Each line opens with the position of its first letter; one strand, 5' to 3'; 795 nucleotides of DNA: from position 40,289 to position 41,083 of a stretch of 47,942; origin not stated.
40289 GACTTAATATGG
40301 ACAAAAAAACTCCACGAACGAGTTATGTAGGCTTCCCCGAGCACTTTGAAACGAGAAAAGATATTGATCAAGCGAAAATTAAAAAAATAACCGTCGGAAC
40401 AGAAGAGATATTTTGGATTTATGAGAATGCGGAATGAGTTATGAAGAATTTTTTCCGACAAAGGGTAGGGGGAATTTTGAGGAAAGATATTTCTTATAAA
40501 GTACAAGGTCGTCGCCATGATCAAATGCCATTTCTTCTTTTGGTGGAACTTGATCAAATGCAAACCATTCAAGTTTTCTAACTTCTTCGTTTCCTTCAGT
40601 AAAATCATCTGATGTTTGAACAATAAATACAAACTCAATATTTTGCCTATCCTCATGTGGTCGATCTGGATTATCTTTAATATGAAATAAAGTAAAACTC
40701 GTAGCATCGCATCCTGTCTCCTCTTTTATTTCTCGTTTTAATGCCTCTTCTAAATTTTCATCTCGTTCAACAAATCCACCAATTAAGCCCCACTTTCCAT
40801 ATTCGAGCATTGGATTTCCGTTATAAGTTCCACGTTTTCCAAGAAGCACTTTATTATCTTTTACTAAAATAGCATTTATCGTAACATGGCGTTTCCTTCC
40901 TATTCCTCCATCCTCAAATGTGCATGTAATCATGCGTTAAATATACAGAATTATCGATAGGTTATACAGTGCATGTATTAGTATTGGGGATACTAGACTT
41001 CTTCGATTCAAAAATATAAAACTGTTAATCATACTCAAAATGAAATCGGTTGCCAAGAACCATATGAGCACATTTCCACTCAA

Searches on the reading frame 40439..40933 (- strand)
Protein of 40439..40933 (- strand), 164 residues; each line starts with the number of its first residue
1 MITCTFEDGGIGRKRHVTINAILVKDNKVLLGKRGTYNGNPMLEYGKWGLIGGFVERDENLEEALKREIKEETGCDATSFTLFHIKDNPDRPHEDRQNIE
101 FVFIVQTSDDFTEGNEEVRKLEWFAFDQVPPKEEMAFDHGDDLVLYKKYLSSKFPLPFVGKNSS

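Call 59: search_protein_families(library=pfam, proteins=[window:40439-40933:-], max_evalue=0.01)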
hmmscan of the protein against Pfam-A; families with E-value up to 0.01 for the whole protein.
window:40439-40933:- (164 aa): 2 families
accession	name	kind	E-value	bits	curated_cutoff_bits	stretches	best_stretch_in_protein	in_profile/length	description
PF00293.34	NUDIX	-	1.4e-20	74.1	21.1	1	14-136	1-124/134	NUDIX domain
PF22327.2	Nudt16-like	-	1.5e-05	25.5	27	1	46-107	33-95/161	U8 snoRNA-decapping enzyme-like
